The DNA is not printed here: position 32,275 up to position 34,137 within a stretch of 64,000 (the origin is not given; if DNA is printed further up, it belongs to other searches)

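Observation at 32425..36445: Operon of two translationally coupled, diverged MutS domain-V-only ATPase paralogs with a Zn-ribbon/HEAT protein and a small membrane protein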

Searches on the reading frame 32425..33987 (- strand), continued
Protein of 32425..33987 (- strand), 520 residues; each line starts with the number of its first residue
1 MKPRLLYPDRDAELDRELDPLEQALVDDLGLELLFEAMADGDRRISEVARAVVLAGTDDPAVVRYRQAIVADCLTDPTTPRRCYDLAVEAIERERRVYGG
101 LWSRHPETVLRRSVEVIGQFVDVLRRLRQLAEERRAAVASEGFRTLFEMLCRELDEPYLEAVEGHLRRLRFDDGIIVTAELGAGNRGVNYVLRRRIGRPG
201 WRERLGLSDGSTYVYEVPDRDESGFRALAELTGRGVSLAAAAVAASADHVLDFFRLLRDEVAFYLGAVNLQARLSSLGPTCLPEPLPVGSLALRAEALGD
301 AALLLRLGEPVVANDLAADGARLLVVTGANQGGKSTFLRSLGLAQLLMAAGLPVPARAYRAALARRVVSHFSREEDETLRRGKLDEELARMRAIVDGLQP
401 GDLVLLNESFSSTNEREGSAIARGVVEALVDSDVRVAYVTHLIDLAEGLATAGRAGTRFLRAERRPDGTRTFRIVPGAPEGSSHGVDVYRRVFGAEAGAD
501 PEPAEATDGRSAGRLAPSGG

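Call 61: fold_search(model_id=the predicted structure, library=pdb)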
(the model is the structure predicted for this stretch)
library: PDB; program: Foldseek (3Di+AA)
matches with E <= 10: 1093; with E <= 0.001: 123
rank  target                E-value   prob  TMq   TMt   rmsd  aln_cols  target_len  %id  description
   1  3zlj_B                1.5e-15  1.00  0.46  0.34  14.7       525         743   19  CRYSTAL STRUCTURE OF FULL-LENGTH E.COLI DNA MISMATCH REPAIR PROTEIN MUTS D835R MUTANT IN COMPLEX WITH GT MISMATCHED DN (released 2013-07-17)
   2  7oto_B                3.6e-15  1.00  0.53  0.47   9.7       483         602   20  The structure of MutS bound to two molecules of AMPPNP (released 2022-01-12)
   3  6i5f_B                4.7e-15  1.00  0.45  0.31  13.9       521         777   19  Crystal structure of DNA-free E.coli MutS P839E dimer mutant (released 2019-08-14)
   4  7oto_A                4.9e-15  1.00  0.47  0.36  11.2       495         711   20  The structure of MutS bound to two molecules of AMPPNP (released 2022-01-12)
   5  6i5f_A                6.7e-15  1.00  0.49  0.35  12.9       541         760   17  Crystal structure of DNA-free E.coli MutS P839E dimer mutant (released 2019-08-14)
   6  1wbd_B                7.4e-15  1.00  0.44  0.32  15.0       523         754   20  Crystal structure of E. coli DNA mismatch repair enzyme MutS, E38Q mutant, in complex with a G.T mismatch (released 2006-01-18)
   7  1ng9_B                1.3e-14  1.00  0.45  0.31  16.7       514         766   20  E.coli MutS R697A: an ATPase-asymmetry mutant (released 2003-02-11)
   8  7ou4_A                1.5e-14  1.00  0.49  0.37  10.3       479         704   18  The structure of MutS bound to one molecule of ATP and one molecule of ADP (released 2022-01-12)
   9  7ou4_B                1.5e-14  1.00  0.47  0.37  10.6       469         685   20  The structure of MutS bound to one molecule of ATP and one molecule of ADP (released 2022-01-12)
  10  3k0s_A                1.6e-14  1.00  0.48  0.33  14.6       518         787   17  Crystal structure of E.coli DNA mismatch repair protein MutS, D693N mutant, in complex with GT mismatched DNA (released 2010-02-16)
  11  8r7v_B                1.7e-14  1.00  0.49  0.32  13.2       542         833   16  MutSbeta bound to compound CHDI-00898647 in the canonical DNA-mismatch bound form (released 2024-10-30)
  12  8omq_B                2.2e-14  1.00  0.52  0.47  12.4       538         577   17  DNA-unbound MutSbeta-ATP complex (straight clamp form) (released 2023-05-24)
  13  7ai7_A                2.6e-14  1.00  0.46  0.32  15.3       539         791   19  MutS in Intermediate state (released 2021-03-31)
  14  3thx_A                3.0e-14  1.00  0.53  0.34  14.1       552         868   16  Human MutSbeta complexed with an IDL of 3 bases (Loop3) and ADP (released 2011-12-21)
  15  3zlj_A                3.0e-14  1.00  0.45  0.32  15.1       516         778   19  CRYSTAL STRUCTURE OF FULL-LENGTH E.COLI DNA MISMATCH REPAIR PROTEIN MUTS D835R MUTANT IN COMPLEX WITH GT MISMATCHED DN (released 2013-07-17)
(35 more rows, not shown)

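Call 65: search_solved_structures(query=A4, max_evalue=0.00001, show_alignments=2)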
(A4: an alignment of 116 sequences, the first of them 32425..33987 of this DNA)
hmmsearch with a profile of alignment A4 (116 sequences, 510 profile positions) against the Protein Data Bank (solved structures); distinct sequences matched with E-value up to 0.00001: 37.
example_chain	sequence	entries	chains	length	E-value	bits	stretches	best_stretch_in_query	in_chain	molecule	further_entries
7vuf_B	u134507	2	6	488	5.6e-23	84.5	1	312-486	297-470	Endonuclease MutS2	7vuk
1ewr_A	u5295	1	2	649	6.1e-20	74.5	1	310-488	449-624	DNA MISMATCH REPAIR PROTEIN MUTS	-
1ewq_A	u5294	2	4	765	8.2e-20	74.1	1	310-488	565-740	DNA MISMATCH REPAIR PROTEIN MUTS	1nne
1fw6_A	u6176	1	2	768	8.2e-20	74.1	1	310-488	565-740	DNA MISMATCH REPAIR PROTEIN MUTS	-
7qv3_v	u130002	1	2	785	1e-17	67.2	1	309-448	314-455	Endonuclease MutS2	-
8qpp_W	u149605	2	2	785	1e-17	67.2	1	309-448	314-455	Endonuclease MutS2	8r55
5x9w_A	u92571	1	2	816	5.3e-16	61.5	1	314-487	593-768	DNA mismatch repair protein MutS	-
5yk4_A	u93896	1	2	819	5.4e-16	61.5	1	314-487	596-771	DNA mismatch repair protein MutS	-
2o8b_B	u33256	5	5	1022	6.4e-16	61.2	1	321-453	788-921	DNA mismatch repair protein MSH6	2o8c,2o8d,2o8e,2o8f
3thw_B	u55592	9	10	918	7e-16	61.1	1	279-443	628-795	DNA mismatch repair protein Msh3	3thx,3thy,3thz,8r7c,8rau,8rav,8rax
8r7e_B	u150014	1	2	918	8.2e-16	60.9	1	279-443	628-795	DNA mismatch repair protein Msh3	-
8r7v_B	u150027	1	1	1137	9.8e-16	60.6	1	279-443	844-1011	DNA mismatch repair protein Msh3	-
8olx_B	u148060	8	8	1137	9.9e-16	60.6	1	279-443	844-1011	DNA mismatch repair protein Msh3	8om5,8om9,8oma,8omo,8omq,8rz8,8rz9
8ag6_B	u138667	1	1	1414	1.1e-15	60.5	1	321-453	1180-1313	DNA mismatch repair protein Msh6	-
8rz7_B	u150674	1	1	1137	1.2e-15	60.4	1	279-443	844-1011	DNA mismatch repair protein Msh3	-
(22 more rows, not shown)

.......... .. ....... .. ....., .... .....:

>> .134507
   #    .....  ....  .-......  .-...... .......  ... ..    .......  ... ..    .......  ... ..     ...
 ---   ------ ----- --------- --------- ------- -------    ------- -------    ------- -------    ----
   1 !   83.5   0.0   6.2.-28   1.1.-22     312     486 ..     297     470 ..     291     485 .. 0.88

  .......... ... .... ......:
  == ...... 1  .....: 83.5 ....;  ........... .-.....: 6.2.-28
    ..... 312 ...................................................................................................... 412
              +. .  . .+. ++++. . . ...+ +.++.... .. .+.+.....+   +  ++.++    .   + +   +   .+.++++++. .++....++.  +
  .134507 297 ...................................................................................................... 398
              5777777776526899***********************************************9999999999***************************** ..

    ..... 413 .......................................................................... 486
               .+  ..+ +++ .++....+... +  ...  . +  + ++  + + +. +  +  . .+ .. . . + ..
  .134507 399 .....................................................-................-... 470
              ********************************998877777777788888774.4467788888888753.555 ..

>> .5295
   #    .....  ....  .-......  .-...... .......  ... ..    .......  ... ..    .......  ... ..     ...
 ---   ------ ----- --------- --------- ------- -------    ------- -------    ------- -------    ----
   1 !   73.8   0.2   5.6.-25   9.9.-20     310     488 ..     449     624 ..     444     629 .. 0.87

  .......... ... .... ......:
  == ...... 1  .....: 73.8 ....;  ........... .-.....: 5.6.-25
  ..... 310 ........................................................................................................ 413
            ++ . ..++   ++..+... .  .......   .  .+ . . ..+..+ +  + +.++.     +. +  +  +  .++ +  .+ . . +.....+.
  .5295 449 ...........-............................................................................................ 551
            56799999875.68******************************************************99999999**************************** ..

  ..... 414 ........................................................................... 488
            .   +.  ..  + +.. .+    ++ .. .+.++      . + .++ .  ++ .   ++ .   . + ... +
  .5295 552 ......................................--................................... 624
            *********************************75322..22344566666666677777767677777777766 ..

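Call 83: search_dna_similar(query=window:32425-33987:-, collection=plasmids, mode=protein, max_rows=12, max_evalue=1e-20)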
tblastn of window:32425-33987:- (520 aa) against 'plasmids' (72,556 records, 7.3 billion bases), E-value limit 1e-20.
Records with a match: 48; places in all: 51; records where one place covers at least 80% of the query: 47.
Best place of each record, by identity: <60% 48.
By first word of the organism name: Klebsiella 18; Rhodococcus 6; Citrobacter 6; Enterobacter 5; Burkholderia 3; Caballeronia 2; Salmonella 2; Rubrobacter 1; Mycobacterium 1; Alicyclobacillus 1; and 3 more.
By predicted mobility (MOB-suite, as given by PLSDB): conjugative 21; mobilizable 15; non-mobilizable 12.
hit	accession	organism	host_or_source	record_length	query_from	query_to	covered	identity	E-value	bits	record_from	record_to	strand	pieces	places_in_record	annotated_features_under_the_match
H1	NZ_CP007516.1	Rubrobacter radiotolerans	-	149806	1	493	95%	49.9%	5e-112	372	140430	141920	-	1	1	hypothetical protein (x2)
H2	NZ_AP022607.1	Mycobacterium branderi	-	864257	1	493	95%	47.5%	8e-109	363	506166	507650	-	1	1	DNA mismatch repair protein | hypothetical protein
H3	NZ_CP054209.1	Rhodococcus qingshengii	cell culture,carbendazim contaminated ...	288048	1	493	95%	47.2%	2e-109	365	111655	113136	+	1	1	hypothetical protein | DNA mismatch repair protein MutS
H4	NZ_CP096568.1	Rhodococcus qingshengii JCM 15477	sandy loam,soil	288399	1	493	95%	47.2%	2e-109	365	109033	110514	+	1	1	hypothetical protein | DNA mismatch repair protein MutS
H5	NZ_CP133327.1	Rhodococcus sp. DN22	-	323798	1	493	95%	47.2%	2e-109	365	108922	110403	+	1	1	hypothetical protein | DNA mismatch repair protein MutS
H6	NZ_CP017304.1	Rhodococcus sp. YL-1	pure culture,soil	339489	1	493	95%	47.2%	2e-109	365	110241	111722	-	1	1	hypothetical protein | DNA mismatch repair protein MutS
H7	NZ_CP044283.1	Rhodococcus erythropolis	soil,rubber production plant territory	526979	1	493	95%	47.2%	2e-109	365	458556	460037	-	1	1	hypothetical protein | DNA mismatch repair protein MutS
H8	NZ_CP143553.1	Burkholderia multivorans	Homo sapiens,bronchoalveolar lavage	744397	1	493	95%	46.6%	2e-98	333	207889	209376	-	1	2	DNA mismatch repair protein MutS (x2)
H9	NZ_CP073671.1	Burkholderia cenocepacia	Homo sapiens,blood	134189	1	493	95%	46.4%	6e-80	325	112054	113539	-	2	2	hypothetical protein (x2) | DNA mismatch repair protein MutS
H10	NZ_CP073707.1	Burkholderia cenocepacia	Homo sapiens,blood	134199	1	493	95%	46.4%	6e-80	325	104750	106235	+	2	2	hypothetical protein (x2) | DNA mismatch repair protein MutS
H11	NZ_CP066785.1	Alicyclobacillus sp. ALC3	cell culture,acid mine drainage sediment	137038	1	493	95%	45.1%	2e-105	353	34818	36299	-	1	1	hypothetical protein (x2)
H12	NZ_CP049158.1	Caballeronia sp. SBC1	whole organism,soil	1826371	1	493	95%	44.8%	5e-104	349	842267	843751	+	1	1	none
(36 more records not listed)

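Call 84: search_dna_similar(query=window:32425-33987:-, collection=phages, mode=protein, max_rows=8, max_evalue=1e-10)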
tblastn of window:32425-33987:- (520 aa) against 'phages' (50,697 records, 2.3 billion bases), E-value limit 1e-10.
Records with a match: 1; places in all: 2; records where one place covers at least 80% of the query: 0.
Best place of each record, by identity: <60% 1.
By first word of the organism name: Bacteriophage 1.
By host as written in the record: - 1.
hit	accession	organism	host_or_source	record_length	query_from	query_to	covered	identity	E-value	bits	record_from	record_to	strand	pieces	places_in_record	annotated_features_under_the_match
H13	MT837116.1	Bacteriophage sp.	human fecal samples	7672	257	475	42%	32.9%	3e-13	79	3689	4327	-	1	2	record has no annotation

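Call 86: search_dna_similar(query=window:32425-33987:-, collection=plasmids, mode=protein, max_rows=14, max_evalue=1e-20, rows=spread)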
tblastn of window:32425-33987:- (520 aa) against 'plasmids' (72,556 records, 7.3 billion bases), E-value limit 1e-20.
Records with a match: 48; places in all: 51; records where one place covers at least 80% of the query: 47.
Best place of each record, by identity: <60% 48.
By first word of the organism name: Klebsiella 18; Rhodococcus 6; Citrobacter 6; Enterobacter 5; Burkholderia 3; Caballeronia 2; Salmonella 2; Rubrobacter 1; Mycobacterium 1; Alicyclobacillus 1; and 3 more.
By predicted mobility (MOB-suite, as given by PLSDB): conjugative 21; mobilizable 15; non-mobilizable 12.
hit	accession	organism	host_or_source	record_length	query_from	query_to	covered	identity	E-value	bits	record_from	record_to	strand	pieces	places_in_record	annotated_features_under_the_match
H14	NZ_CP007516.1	Rubrobacter radiotolerans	-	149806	1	493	95%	49.9%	5e-112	372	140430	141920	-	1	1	hypothetical protein (x2)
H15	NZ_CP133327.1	Rhodococcus sp. DN22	-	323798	1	493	95%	47.2%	2e-109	365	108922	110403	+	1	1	hypothetical protein | DNA mismatch repair protein MutS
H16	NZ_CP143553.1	Burkholderia multivorans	Homo sapiens,bronchoalveolar lavage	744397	1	493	95%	46.6%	2e-98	333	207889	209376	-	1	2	DNA mismatch repair protein MutS (x2)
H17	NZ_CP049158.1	Caballeronia sp. SBC1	whole organism,soil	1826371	1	493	95%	44.8%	5e-104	349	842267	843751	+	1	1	none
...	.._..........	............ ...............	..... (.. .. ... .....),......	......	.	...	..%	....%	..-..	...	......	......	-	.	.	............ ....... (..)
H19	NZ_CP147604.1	Klebsiella pneumoniae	Homo sapiens,bloodstream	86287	1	493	95%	41.3%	4e-88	303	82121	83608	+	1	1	hypothetical protein | MutS domain V protein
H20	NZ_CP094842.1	Enterobacter ludwigii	cell culture,tailing mud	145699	1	493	95%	40.9%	4e-89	306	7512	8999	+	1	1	hypothetical protein | DNA mismatch repair protein MutS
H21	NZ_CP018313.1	Klebsiella pneumoniae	Homo sapiens,nose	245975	1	493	95%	40.9%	2e-87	301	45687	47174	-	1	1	DNA mismatch repair protein MutS (x2)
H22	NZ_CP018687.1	Klebsiella pneumoniae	Homo sapiens,tracheal secretion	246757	1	493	95%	40.9%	2e-87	301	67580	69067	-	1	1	DNA mismatch repair protein MutS (x2)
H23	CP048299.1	Salmonella enterica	food,ground turkey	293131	1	493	95%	40.7%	1e-87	301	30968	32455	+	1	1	DNA mismatch repair protein MutS (x2)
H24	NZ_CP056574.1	Citrobacter freundii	culture,Wastewater influent sample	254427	1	493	95%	40.5%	1e-86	298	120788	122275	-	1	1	DNA mismatch repair protein MutS (x2)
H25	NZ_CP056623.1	Citrobacter freundii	culture,Wastewater influent sample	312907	1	493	95%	40.5%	1e-86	298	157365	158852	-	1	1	DNA mismatch repair protein MutS (x2)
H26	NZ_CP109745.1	Citrobacter portucalensis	Homo sapiens,whole organism,urine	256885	1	493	95%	40.4%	2e-74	307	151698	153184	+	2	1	DNA mismatch repair protein MutS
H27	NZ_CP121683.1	Streptomyces cathayae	microorganism,rhizosphere soil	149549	258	479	37%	52.5%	5e-34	172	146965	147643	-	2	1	hypothetical protein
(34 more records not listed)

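Call 87: get_annotated_region(hit=H21, flank=9000)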
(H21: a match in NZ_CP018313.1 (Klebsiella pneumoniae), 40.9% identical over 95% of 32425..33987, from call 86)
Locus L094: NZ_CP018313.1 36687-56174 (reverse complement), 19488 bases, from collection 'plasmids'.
description: Klebsiella pneumoniae strain Kp_Goe_822579 plasmid pKp_Goe_579-1, complete sequence
organism: Klebsiella pneumoniae (NCBI taxid 573)
taxonomy: Bacteria; Pseudomonadota; Gammaproteobacteria; Enterobacterales; Enterobacteriaceae; Klebsiella; Klebsiella pneumoniae
host: -; source: Homo sapiens,nose; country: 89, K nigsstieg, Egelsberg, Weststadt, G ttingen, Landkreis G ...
typing (MOB-suite, as given by PLSDB): conjugative; replicon IncFIB,IncHI1B; relaxase MOBH; mating-pair formation MPF_F
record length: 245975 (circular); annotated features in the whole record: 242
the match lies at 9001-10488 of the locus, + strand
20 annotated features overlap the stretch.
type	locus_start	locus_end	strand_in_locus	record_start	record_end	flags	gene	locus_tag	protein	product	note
CDS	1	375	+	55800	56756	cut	-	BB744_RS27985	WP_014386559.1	DsbA family protein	-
CDS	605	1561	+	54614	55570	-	-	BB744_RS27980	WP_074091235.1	hypothetical protein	-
CDS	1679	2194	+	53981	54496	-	-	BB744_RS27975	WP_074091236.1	hypothetical protein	-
CDS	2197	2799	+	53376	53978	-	-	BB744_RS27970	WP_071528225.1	HAD domain-containing protein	-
CDS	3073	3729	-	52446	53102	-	-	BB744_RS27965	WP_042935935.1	hypothetical protein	-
CDS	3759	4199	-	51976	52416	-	-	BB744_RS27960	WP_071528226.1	hypothetical protein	-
CDS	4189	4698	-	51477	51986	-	-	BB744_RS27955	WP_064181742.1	hypothetical protein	-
CDS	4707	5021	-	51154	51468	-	-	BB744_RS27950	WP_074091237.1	hypothetical protein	-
CDS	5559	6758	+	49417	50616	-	-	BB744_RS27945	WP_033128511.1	cation:proton antiporter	GO:0006812 - monoatomic cation transport [Evidence IEA]; GO:1902600 - proton transmembrane transport [Evidence IEA]; ...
CDS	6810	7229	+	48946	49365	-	-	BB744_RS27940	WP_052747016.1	universal stress protein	-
CDS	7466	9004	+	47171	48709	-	-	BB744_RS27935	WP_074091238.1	DNA mismatch repair protein MutS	-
CDS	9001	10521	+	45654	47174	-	-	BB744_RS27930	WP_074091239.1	DNA mismatch repair protein MutS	-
CDS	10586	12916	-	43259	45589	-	-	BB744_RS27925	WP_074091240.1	HAD-IC family P-type ATPase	-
CDS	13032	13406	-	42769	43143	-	crcB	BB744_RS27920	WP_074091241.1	fluoride efflux transporter CrcB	-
CDS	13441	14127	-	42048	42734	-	-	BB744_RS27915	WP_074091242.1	2,3-bisphosphoglycerate-dependent phosphoglycerate mutase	GO:0006096 - glycolytic process [Evidence IEA]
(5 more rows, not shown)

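Call 106: search_protein_representatives(alignment_id=A4)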
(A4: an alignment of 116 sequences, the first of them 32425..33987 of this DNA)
Query: 116 sequences, 510 profile positions. Proteins with E-value up to 0.001 (for the whole library): 25609; up to 1e-10: 9747; up to 1e-30: 2064. The best 150 are listed.
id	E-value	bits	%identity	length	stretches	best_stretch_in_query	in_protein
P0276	1.0e-251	852.4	-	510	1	1-502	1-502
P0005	4.4e-233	790.9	-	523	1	1-500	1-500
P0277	8.7e-232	786.7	-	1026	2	1-500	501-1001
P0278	1.4e-218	743.0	-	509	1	1-499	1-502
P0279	9.7e-218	740.3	-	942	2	2-458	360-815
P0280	5.4e-217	737.8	-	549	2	8-505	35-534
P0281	6.8e-215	730.9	-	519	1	1-502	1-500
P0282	1.6e-213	726.4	-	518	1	1-496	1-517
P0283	6.1e-213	724.5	-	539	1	17-500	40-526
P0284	7.8e-209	710.9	-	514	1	1-507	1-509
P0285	1.1e-208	710.4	-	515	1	1-506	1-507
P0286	2.4e-208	709.3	-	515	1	1-502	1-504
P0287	3.5e-207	705.5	-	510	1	1-504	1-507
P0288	2.1e-206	702.9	-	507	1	1-504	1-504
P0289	3.8e-204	695.5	-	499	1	1-496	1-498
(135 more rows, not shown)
